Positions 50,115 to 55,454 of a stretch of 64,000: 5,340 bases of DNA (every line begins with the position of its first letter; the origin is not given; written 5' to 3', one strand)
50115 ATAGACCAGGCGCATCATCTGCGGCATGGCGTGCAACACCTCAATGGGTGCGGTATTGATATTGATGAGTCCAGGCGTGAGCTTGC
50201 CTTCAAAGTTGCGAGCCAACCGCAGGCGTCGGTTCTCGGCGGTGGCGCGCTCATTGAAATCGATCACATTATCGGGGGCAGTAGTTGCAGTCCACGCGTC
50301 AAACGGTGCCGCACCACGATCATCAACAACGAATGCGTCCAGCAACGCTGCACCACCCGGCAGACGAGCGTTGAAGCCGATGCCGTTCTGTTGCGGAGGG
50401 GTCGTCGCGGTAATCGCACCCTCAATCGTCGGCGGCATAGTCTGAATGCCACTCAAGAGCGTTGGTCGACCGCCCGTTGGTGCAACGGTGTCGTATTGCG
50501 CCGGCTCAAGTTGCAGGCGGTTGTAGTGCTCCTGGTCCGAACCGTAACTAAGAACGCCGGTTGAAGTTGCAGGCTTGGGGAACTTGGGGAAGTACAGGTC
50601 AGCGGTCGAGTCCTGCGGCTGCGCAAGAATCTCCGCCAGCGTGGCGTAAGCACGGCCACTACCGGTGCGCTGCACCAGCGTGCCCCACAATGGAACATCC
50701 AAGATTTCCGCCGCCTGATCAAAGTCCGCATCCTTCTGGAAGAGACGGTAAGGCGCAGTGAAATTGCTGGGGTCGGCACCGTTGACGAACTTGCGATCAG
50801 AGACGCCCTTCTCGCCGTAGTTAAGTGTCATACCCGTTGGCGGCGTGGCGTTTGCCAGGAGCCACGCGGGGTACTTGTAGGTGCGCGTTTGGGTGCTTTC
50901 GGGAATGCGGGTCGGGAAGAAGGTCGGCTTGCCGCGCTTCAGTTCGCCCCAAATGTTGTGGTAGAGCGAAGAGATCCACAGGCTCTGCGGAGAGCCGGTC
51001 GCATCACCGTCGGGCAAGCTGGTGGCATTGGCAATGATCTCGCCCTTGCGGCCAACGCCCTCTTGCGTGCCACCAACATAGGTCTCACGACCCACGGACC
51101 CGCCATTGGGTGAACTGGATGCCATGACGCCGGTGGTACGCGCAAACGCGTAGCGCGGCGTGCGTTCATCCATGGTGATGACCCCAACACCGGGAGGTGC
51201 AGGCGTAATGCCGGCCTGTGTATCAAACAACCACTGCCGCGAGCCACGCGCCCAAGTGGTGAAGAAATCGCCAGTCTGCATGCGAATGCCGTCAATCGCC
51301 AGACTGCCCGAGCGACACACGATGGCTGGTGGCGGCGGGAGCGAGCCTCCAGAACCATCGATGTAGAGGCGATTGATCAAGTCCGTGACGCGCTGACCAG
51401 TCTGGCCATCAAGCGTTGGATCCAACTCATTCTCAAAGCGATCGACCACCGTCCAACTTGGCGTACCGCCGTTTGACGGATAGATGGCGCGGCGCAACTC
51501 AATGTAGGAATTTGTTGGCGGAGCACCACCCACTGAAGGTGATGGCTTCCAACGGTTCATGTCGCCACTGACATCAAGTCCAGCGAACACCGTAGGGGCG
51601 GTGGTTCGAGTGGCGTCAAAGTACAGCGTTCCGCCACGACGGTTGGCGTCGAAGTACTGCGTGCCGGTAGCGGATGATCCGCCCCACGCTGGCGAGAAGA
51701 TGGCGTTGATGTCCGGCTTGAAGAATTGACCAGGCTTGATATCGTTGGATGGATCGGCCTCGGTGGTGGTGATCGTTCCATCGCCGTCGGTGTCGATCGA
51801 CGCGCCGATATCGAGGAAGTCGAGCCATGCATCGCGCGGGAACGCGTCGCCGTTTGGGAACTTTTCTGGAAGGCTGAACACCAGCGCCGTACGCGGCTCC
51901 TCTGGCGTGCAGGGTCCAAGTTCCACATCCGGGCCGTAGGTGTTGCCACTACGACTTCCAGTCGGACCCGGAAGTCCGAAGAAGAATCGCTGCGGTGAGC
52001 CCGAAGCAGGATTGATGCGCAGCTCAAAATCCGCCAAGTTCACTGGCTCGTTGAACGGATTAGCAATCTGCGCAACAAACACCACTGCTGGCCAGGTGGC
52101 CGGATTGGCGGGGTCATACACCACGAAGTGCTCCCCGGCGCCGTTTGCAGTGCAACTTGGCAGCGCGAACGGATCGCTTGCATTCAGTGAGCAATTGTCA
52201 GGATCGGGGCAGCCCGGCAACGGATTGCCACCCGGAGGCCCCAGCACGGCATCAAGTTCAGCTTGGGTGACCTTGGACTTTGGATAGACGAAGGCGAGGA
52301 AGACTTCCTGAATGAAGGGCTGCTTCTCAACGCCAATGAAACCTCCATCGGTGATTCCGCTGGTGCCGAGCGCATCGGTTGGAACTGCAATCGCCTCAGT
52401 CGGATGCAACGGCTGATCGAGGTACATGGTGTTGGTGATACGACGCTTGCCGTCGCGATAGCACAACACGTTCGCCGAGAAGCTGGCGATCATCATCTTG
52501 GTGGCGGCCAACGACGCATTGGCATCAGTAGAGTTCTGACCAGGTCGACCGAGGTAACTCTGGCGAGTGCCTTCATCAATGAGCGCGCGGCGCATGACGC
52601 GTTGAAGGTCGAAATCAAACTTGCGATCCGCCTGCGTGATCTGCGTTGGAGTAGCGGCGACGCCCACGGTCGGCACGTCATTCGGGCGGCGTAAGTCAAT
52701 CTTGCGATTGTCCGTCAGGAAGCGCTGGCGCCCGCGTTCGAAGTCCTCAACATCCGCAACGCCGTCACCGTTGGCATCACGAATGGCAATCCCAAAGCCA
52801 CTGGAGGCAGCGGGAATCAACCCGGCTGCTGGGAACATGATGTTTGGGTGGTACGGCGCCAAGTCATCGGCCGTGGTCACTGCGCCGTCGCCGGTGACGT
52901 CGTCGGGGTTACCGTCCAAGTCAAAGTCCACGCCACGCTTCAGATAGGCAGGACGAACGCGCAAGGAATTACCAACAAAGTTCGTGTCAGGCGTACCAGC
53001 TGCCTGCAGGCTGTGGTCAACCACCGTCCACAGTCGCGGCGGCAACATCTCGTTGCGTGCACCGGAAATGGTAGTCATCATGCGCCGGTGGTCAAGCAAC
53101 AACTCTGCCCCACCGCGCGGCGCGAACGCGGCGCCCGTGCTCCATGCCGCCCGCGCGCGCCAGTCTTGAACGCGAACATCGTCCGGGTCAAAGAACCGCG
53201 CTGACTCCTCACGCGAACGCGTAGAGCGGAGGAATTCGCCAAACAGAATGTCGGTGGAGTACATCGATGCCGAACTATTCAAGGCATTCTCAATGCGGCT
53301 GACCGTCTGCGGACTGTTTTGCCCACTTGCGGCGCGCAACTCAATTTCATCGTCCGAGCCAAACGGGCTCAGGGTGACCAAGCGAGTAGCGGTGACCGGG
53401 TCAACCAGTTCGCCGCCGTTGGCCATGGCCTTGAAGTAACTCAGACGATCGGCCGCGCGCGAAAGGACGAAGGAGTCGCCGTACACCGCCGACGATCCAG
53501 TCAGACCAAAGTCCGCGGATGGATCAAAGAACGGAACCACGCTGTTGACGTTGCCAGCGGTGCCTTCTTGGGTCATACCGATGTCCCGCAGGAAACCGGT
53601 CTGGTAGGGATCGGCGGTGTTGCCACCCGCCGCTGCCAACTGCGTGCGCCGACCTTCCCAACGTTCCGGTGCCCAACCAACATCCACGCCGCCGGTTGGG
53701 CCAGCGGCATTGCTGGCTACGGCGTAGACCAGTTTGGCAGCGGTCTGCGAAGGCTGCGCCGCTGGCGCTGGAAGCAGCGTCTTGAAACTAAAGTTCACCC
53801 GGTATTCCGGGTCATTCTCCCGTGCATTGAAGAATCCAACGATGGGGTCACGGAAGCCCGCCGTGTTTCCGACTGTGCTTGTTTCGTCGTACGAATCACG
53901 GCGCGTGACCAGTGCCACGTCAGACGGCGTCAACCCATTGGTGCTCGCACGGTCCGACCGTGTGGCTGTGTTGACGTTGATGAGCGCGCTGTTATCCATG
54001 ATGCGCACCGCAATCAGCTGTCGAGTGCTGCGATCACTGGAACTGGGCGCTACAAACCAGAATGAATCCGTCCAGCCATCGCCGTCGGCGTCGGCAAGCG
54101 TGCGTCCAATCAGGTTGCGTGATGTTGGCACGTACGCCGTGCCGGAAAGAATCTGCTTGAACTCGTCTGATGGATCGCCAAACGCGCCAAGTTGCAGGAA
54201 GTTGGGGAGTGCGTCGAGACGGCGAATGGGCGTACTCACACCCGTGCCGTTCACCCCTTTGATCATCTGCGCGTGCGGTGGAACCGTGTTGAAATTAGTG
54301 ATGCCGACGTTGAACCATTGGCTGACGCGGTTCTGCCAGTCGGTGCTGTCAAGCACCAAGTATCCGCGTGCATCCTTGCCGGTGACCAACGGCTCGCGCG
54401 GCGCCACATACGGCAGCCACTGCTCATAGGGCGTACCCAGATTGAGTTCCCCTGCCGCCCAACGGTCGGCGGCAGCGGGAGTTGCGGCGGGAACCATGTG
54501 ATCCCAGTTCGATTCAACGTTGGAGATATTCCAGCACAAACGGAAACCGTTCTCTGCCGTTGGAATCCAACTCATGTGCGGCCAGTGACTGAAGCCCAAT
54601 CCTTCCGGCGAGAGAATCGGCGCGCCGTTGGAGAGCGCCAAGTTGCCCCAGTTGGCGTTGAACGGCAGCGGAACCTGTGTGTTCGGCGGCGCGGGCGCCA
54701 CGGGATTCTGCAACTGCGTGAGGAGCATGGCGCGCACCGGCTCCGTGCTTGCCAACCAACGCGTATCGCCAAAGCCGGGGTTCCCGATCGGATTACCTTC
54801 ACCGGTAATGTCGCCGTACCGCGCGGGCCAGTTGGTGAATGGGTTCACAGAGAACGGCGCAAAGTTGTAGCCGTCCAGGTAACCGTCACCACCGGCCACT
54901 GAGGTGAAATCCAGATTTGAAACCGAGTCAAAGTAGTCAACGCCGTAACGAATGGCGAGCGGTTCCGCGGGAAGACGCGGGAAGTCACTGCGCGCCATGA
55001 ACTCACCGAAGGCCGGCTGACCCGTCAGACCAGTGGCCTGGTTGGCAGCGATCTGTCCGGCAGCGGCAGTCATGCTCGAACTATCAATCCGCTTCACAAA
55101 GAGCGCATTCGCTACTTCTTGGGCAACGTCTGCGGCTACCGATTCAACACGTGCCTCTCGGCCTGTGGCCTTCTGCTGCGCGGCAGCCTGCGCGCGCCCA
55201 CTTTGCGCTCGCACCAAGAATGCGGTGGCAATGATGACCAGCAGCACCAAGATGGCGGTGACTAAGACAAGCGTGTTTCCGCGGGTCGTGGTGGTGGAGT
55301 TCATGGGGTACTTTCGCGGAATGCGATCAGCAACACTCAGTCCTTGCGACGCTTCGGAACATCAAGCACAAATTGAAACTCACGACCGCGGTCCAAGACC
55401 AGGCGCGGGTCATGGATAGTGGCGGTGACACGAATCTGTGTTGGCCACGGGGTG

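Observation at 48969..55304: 2111-aa GspK-like protein: ~1650 aa inserted between the pseudopilin helix and the GspK INxNTA signature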

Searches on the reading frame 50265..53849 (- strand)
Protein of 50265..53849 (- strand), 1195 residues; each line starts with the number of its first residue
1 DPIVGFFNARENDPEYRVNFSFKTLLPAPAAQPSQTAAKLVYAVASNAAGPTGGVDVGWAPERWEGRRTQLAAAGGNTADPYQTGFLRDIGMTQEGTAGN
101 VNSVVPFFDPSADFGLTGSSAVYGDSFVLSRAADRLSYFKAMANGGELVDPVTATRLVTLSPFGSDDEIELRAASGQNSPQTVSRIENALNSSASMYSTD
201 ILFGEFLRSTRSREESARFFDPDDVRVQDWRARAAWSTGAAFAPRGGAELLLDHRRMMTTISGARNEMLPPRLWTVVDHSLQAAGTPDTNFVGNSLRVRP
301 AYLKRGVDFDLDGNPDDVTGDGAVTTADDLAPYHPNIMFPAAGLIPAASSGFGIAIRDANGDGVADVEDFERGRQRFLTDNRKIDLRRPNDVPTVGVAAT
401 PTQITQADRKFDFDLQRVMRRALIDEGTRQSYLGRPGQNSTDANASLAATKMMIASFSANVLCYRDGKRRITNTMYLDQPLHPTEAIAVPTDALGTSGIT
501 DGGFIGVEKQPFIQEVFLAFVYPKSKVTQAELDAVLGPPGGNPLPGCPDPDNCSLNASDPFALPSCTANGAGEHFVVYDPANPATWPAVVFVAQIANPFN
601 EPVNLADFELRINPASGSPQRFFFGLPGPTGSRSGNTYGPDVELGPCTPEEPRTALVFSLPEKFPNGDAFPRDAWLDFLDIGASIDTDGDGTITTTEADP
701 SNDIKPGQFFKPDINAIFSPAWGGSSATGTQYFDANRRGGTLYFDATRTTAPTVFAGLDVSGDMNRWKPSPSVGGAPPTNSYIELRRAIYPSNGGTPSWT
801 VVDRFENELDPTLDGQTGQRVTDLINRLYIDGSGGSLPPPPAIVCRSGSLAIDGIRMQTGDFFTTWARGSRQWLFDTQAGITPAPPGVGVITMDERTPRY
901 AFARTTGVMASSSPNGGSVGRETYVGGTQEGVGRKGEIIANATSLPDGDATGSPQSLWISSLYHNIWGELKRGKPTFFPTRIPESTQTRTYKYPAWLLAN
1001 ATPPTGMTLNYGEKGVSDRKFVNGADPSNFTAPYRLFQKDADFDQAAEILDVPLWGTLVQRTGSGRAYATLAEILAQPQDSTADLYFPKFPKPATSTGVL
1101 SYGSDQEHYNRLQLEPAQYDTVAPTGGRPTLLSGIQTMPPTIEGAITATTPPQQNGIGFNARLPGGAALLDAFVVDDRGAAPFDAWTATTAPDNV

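Call 60: predict_structure(alignment_id=A4)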
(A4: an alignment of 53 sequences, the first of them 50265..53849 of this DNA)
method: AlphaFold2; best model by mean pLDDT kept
length: 1195 residues; sequences in the alignment: 53
mean_pLDDT: 77.3   pTM: 0.76
mean pLDDT of the five models: 77.3, 77.2, 73.7, 71.6, 70.9
residues with pLDDT >= 90: 321; 70-90: 568; 50-70: 161; < 50: 145
segments of 3 or more residues with pLDDT < 50: 1-5, 14-58, 67-80, 176-181, 195-203, 209-252, 262-266, 884-886, 1154-1160
pLDDT, mean of each block of 10 residues (from residue 1): 44 47 35 35 37 42 55 43 68 64 72 60 59 72 74 75 67 52 63 51 51 38 45 45 40 54 55 82 73 79 70 80 78 85 87 86 85 84 87 75 84 90 81 84 90 95 86 83 92 80 93 96 93 89 88 90 91 94 94 93 93 91 90 89 83 91 92 93 86 80 86 89 83 88 90 80 89 59 93 87 90 66 91 89 90 93 95 86 61 78 90 85 90 91 82 82 91 91 87 74 77 89 88 84 87 93 87 90 88 75 86 80 61 73 52 46 67 83 71 71
secondary structure, 60 per line:
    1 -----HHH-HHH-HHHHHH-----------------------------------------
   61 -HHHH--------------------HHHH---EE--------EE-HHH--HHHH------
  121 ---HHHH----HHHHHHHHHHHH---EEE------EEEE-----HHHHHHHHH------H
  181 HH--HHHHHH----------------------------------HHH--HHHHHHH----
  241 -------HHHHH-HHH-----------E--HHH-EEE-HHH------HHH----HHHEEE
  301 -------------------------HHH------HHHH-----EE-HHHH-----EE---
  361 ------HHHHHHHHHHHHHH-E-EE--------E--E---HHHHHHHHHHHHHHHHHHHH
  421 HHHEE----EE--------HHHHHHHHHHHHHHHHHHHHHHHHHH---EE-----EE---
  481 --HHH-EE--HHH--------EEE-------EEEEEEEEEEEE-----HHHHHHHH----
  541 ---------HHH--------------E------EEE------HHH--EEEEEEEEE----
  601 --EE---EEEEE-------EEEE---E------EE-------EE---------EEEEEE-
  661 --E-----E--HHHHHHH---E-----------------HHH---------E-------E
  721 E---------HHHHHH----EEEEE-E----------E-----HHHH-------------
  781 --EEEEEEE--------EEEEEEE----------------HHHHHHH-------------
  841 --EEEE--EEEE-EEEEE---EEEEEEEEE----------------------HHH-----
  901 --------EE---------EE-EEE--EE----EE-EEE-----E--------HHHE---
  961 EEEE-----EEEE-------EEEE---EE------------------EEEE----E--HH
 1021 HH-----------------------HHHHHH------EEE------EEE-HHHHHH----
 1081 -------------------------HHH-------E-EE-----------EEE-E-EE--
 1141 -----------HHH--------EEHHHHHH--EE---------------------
elements in order (helices of 4 or more, strands of 3 or more residues): H14-19 H62-65 H86-89 H111-114 H124-127 H132-143 E147-149 E156-159 H165-173 H185-190 H230-236 H248-252 E275-277 E298-300 H335-338 H347-350 H367-380 H401-423 H440-465 E502-504 E512-523 H529-536 E574-576 E588-596 E608-612 E620-623 E654-659 H672-678 H731-736 E741-745 H764-767 E783-789 E798-804 H821-827 E843-846 E849-852 E854-858 E862-870 E923-925 E937-939 E961-964 E970-973 E981-984 E1008-1011 H1019-1022 H1046-1051 E1058-1060 E1067-1069 H1071-1076 E1131-1133 H1165-1170

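Call 62: fold_search(model_id=the predicted structure, library=pdb)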
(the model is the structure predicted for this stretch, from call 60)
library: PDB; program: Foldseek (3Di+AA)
matches with E <= 10: 252; with E <= 0.001: 0
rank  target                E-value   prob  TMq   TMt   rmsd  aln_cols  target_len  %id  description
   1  1ufg_MODEL_1_A        1.0e-01  0.94  0.04  0.30   1.7        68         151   10  Solution structure of immunoglobulin like domain of mouse nuclear lamin (released 2004-06-22)
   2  6rpr_B                1.3e-01  0.93  0.04  0.38   1.7        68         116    9  LEM domain of Emerin mutant T43I in complex with BAF dimer and the Igfold of the lamin A/C (released 2020-03-04)
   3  1ifr                  1.5e-01  0.92  0.04  0.39   1.7        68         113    9  Structure of Lamin A/C Globular Domain (released 2002-07-17)
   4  3gef_A                2.5e-01  0.87  0.04  0.38   1.7        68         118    9  Crystal structure of the R482W mutant of lamin A/C (released 2009-08-04)
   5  6ghd_F                2.5e-01  0.87  0.04  0.38   1.7        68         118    9  Structural analysis of the ternary complex between lamin A/C, BAF and emerin identifies an interface disrupted in auto (released 2018-08-08)
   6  7yvd_C                2.6e-01  0.85  0.04  0.35   1.7        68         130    9  The crystal structure of the progerin C-terminal peptide and the Ig-like domain of lamin A/C (released 2023-08-30)
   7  7crg_A                2.6e-01  0.85  0.04  0.34   1.7        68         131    9  Beta-strand-mediated dimeric formation of the extended Ig-like domains of human lamin A/C (released 2021-08-25)
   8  7crg_B                2.8e-01  0.85  0.04  0.34   1.7        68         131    9  Beta-strand-mediated dimeric formation of the extended Ig-like domains of human lamin A/C (released 2021-08-25)
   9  6ghd_B                3.1e-01  0.84  0.04  0.38   1.7        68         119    9  Structural analysis of the ternary complex between lamin A/C, BAF and emerin identifies an interface disrupted in auto (released 2018-08-08)
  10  8dhe_A                3.3e-01  0.01  0.04  0.05  30.2       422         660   12  Tannerella forsythia beta-glucuronidase (mL1) (released 2023-05-17)
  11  3jt0_A                4.1e-01  0.72  0.04  0.40   2.1        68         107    7  Crystal Structure of the C-terminal fragment (426-558) Lamin-B1 from Homo sapiens, Northeast Structural Genomics Conso (released 2009-09-22)
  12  7ce2_A                5.3e-01  0.01  0.03  0.05  23.3       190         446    8  The Crystal structure of TeNT Hc complexed with neutralizing antibody (released 2021-04-07)
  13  8dhe_C                5.9e-01  0.02  0.04  0.06  31.3       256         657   13  Tannerella forsythia beta-glucuronidase (mL1) (released 2023-05-17)
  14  7by5                  5.9e-01  0.02  0.04  0.04  24.6       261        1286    9  Tetanus neurotoxin mutant-(H233A/E234Q/H237A/Y375F) (released 2021-02-17)
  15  9qc8_A                9.2e-01  0.01  0.03  0.03  28.9       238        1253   11  BoNT-NTNH-HA70 complex from Clostridium botulinum Serotype B1 (released 2025-09-10)
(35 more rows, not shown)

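Call 72: fold_search(model_id=the predicted structure, library=viral)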
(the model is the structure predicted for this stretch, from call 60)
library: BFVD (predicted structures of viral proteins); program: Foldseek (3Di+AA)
matches with E <= 10: 33; with E <= 0.001: 0
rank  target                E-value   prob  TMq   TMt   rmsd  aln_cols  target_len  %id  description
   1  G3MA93                4.2e-01  0.60  0.04  0.05   2.1        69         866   13  Gp352 [Bacillus phage G]
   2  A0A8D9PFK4            1.1e+00  0.16  0.04  0.14   3.8        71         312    8  (no name in the UniProt tables at hand)
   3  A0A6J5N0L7            1.6e+00  0.08  0.04  0.26   7.2        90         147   11  Uncharacterized protein [uncultured Caudovirales phage]
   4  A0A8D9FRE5            1.7e+00  0.05  0.04  0.29  16.9       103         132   13  Uncharacterized protein [uncultured marine phage]
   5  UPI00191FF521         1.8e+00  0.08  0.04  0.04  10.7       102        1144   13  (no name look-up for this kind of identifier)
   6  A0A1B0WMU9            2.0e+00  0.03  0.03  0.16  18.5        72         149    7  (no name in the UniProt tables at hand)
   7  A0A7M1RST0            2.4e+00  0.12  0.04  0.04   3.9        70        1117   10  Phosphatase [uncultured phage cr7_1]
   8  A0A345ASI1            2.5e+00  0.05  0.03  0.20   5.4        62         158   13  DUF4352 domain-containing protein [Paenibacillus phage C7Cdelta]
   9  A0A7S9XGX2            2.6e+00  0.00  0.02  0.06  25.2       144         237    7  Uncharacterized protein [Virus NIOZ-UU157]
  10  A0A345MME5            3.1e+00  0.08  0.04  0.25   3.8        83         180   13  (no name in the UniProt tables at hand)
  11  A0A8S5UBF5            3.1e+00  0.01  0.04  0.18  19.5       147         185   11  Uncharacterized protein [Caudovirales sp. ctcT39]
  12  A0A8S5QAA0            3.3e+00  0.04  0.04  0.23   8.2        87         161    9  DUF5067 domain-containing protein [Siphoviridae sp. ctu9a31]
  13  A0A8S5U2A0            3.3e+00  0.04  0.04  0.17   8.2        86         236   15  DUF5067 domain-containing protein [Siphoviridae sp. ctqzz19]
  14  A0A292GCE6            3.7e+00  0.01  0.03  0.03  19.3       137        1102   13  (no name in the UniProt tables at hand)
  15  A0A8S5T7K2            4.1e+00  0.08  0.04  0.13   3.3        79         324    6  Sel1-like repeat [Myoviridae sp. cta6i12]
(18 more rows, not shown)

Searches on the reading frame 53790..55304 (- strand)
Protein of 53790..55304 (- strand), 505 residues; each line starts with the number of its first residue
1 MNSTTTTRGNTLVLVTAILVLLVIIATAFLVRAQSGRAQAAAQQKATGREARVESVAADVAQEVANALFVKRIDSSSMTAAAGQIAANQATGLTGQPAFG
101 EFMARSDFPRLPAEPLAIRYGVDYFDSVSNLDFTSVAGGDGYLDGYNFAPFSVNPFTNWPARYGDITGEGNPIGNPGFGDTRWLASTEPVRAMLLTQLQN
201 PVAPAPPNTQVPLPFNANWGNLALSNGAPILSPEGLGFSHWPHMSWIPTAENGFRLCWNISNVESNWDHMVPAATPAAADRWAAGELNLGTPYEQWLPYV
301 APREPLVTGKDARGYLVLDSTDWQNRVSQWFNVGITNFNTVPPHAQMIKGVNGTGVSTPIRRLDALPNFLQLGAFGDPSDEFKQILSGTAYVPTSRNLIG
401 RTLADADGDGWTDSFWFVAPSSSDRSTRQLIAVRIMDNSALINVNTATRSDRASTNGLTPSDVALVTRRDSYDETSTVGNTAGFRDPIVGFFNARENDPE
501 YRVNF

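Call 8: search_protein_families(library=pfam, proteins=[window:53790-55304:-], max_evalue=10)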
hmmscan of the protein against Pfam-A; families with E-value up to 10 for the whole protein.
seq(505 aa): 1 family
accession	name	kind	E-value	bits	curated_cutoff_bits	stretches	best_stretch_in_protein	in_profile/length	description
PF14828.11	Amnionless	-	0.25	10.5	30.4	1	11-86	347-423/442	Amnionless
